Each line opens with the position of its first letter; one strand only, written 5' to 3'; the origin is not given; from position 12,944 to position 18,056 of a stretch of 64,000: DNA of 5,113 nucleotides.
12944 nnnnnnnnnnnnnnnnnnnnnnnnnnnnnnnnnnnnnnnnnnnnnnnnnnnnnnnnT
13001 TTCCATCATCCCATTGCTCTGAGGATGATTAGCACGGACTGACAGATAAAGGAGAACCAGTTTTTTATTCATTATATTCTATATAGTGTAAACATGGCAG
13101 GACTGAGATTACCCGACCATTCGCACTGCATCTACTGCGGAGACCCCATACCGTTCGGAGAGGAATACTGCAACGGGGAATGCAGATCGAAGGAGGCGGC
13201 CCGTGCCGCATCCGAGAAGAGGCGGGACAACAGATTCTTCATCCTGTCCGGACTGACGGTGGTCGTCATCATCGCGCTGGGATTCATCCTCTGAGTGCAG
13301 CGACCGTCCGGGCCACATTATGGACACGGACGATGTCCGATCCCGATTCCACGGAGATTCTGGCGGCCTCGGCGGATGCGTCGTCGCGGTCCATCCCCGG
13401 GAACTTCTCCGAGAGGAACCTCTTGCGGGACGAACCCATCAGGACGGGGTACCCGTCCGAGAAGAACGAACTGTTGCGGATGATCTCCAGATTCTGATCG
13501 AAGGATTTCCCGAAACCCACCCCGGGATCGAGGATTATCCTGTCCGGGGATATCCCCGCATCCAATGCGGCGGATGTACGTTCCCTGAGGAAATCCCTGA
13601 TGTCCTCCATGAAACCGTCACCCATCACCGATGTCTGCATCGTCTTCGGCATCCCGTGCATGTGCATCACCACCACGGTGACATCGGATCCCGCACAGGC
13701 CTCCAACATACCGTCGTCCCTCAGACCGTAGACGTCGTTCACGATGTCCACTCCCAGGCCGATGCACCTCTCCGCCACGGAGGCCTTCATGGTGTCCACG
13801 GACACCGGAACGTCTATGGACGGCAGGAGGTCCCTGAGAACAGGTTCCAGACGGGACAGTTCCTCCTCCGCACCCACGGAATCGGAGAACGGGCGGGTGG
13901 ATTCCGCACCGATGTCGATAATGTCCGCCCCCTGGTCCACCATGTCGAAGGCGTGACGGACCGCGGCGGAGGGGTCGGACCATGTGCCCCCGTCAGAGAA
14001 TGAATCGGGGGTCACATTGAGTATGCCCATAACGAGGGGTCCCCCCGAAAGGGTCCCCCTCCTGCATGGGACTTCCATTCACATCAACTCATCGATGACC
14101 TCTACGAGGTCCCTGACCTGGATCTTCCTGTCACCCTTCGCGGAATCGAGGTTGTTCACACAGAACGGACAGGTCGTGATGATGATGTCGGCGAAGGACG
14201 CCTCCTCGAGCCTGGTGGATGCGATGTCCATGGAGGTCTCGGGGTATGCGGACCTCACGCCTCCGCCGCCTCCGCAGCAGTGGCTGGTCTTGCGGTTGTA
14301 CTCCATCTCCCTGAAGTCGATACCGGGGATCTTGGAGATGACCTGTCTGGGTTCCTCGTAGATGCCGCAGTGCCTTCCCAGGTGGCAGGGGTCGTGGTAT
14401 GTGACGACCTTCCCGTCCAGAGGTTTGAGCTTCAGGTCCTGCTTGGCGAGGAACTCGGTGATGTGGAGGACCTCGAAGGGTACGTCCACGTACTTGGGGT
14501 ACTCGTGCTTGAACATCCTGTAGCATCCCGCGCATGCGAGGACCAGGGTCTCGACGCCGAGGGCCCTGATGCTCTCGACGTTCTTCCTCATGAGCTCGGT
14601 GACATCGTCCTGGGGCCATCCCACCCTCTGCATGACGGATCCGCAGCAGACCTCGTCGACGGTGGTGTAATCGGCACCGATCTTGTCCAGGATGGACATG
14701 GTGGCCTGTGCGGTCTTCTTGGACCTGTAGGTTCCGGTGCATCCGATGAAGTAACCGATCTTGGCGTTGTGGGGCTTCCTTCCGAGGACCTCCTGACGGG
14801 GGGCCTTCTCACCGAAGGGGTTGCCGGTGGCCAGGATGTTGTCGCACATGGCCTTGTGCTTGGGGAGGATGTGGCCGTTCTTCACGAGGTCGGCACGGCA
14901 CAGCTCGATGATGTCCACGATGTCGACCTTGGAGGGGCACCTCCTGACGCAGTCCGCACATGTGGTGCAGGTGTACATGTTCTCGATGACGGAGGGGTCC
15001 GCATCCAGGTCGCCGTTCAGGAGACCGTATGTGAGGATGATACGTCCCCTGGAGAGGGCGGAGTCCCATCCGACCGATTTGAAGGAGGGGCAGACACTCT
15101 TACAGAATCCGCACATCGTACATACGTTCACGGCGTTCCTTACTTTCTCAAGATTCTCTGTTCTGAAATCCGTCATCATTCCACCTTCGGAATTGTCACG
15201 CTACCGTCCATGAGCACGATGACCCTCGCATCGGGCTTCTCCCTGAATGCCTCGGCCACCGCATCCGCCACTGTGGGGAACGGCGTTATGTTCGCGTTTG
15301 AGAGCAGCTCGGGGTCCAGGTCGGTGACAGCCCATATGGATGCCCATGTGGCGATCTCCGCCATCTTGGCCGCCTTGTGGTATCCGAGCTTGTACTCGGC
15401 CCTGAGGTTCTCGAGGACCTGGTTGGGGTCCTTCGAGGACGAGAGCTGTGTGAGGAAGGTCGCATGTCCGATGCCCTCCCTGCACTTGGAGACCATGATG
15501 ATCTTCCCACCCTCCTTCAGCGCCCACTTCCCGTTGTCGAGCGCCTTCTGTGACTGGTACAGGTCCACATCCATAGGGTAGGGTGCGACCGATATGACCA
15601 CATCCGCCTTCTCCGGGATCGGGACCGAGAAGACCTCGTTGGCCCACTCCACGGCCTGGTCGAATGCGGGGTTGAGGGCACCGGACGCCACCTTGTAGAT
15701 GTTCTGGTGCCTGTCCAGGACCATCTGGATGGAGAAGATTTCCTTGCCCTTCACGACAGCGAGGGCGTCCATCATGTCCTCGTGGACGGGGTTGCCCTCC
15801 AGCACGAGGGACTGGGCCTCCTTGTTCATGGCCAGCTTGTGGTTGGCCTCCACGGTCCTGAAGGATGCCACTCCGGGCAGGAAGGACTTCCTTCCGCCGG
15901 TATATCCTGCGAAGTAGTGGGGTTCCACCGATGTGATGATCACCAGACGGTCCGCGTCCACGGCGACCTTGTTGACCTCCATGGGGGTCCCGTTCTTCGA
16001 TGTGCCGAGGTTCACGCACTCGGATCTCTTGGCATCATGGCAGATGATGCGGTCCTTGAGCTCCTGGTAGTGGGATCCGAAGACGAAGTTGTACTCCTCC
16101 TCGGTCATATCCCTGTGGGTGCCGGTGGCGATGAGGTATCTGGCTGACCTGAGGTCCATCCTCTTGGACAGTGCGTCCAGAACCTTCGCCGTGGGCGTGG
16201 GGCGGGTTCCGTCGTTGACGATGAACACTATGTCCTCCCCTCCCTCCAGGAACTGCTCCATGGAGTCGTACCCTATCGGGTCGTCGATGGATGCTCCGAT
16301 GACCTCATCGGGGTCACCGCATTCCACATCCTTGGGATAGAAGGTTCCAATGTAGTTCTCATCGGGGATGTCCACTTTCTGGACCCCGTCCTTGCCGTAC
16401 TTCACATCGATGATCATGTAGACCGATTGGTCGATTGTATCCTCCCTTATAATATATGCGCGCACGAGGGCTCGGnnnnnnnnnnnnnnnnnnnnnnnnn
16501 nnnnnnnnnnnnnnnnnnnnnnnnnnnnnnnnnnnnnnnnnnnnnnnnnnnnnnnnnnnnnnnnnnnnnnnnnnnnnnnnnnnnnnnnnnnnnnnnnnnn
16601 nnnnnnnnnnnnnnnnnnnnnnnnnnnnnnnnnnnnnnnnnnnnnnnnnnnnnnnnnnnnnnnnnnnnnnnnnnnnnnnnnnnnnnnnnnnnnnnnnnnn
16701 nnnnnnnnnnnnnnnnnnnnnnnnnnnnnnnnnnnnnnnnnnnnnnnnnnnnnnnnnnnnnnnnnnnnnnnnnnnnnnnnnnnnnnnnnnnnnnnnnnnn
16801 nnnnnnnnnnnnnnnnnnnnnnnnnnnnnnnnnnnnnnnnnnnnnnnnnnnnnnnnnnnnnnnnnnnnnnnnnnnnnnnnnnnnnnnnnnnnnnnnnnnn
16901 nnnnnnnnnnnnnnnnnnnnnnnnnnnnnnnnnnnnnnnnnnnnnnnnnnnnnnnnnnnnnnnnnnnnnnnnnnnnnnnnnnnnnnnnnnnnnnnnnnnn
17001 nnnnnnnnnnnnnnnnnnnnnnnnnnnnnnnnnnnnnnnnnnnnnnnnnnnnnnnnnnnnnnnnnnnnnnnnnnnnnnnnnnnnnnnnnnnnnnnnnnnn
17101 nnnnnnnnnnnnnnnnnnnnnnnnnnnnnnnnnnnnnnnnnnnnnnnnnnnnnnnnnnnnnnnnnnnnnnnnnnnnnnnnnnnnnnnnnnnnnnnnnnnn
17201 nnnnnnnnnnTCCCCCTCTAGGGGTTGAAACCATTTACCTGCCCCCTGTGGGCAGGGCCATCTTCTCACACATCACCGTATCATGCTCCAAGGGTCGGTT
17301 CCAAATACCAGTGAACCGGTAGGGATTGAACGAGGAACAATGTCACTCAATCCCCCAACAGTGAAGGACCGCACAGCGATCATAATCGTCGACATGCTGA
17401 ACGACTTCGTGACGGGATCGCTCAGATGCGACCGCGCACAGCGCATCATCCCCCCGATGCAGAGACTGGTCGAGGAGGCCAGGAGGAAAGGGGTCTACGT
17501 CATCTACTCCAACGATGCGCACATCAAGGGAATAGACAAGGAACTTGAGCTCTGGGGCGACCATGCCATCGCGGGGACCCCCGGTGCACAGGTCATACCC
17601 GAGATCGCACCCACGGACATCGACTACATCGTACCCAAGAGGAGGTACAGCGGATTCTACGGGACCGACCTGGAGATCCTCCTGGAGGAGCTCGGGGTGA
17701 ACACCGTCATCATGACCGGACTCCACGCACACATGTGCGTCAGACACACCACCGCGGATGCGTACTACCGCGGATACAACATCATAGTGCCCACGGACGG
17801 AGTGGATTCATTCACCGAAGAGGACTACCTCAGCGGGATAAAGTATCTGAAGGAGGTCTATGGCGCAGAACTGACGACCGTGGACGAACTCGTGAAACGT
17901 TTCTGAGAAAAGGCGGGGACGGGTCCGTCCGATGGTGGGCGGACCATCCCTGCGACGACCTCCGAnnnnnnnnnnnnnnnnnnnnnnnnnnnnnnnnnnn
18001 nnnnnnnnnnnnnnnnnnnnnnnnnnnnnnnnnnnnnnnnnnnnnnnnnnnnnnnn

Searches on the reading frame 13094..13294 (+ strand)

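Call 43: search_protein_families(library=pfam, proteins=[window:13094-13294:+], max_evalue=0.01)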
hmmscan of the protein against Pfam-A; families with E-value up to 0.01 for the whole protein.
window:13094-13294:+ (66 aa): 2 families
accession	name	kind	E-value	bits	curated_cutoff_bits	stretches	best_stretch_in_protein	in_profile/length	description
PF09889.16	DUF2116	-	2.7e-10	40.5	26.8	1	8-60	2-54/59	Probable treble clef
PF06357.16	Omega-toxin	-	0.0042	17.3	22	1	11-44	3-36/37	Omega-atracotoxin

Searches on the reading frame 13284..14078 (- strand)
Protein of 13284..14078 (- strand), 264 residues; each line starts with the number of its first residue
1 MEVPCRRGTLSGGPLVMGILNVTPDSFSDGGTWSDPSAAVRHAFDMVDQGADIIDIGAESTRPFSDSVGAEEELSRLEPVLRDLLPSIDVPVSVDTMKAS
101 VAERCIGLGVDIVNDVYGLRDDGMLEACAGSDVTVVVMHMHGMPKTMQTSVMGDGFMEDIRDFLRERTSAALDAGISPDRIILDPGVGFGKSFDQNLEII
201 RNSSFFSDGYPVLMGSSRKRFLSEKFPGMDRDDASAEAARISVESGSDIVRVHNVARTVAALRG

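Call 61: search_protein_families(library=pfam, proteins=[window:13284-14078:-])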
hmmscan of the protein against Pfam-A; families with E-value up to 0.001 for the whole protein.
window:13284-14078:- (264 aa): 1 family
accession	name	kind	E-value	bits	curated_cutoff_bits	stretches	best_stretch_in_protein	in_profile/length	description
PF00809.28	Pterin_bind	-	3e-73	246.9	25.5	1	17-253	1-244/244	Pterin binding enzyme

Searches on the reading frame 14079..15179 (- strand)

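Call 61: search_protein_families(library=pfam, proteins=[window:14079-15179:-])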
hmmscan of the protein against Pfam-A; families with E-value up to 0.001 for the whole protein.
window:14079-15179:- (366 aa): 6 families
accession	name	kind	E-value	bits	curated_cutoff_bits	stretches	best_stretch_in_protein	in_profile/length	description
PF02754.22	CCG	-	7.9e-34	116.1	20.6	2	259-345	1-85/85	Cysteine-rich domain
PF13183.11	Fer4_8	-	1e-11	45.6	27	1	17-85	2-68/68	4Fe-4S dicluster domain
PF13237.11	Fer4_10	-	1.1e-07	32.2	25.5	1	14-82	3-53/53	4Fe-4S dicluster domain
PF13534.11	Fer4_17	-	6.7e-07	30.2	22.2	1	20-86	2-61/61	4Fe-4S dicluster domain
PF13187.11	Fer4_9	-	2.7e-05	24.5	27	0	69-84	35-50/52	4Fe-4S dicluster domain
PF12838.12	Fer4_7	-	0.00016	22.5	27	1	20-85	2-52/52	4Fe-4S dicluster domain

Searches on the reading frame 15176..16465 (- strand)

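Call 61: search_protein_families(library=pfam, proteins=[window:15176-16465:-])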
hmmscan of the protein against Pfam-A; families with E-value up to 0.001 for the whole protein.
window:15176-16465:- (429 aa): 3 families
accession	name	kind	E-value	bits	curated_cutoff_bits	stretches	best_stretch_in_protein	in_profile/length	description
PF09861.14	Lar_N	-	2.1e-51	174.5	23.3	1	23-217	1-200/204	Lactate racemase N-terminal domain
PF21113.2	LarA_C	-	1.1e-16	61.6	25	1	286-422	5-148/152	Lactate racemase C-terminal domain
PF04015.17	DUF362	-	0.00078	20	24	0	134-240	60-157/200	Domain of unknown function (DUF362)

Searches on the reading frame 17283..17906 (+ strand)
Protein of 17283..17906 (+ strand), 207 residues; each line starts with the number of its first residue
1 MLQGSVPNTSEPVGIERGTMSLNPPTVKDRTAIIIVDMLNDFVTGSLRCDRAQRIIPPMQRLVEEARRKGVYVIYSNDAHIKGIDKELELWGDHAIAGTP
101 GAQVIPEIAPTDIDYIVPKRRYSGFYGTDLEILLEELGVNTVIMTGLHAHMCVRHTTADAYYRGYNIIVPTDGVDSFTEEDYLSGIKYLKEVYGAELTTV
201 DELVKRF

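Call 43: search_protein_families(library=pfam, proteins=[window:17283-17906:+], max_evalue=0.01)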
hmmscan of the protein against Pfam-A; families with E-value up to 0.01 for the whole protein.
window:17283-17906:+ (207 aa): 1 family
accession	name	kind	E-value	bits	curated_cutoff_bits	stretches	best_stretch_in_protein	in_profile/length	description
PF00857.26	Isochorismatase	-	3.6e-43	148.1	27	1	31-201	1-174/175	Isochorismatase domain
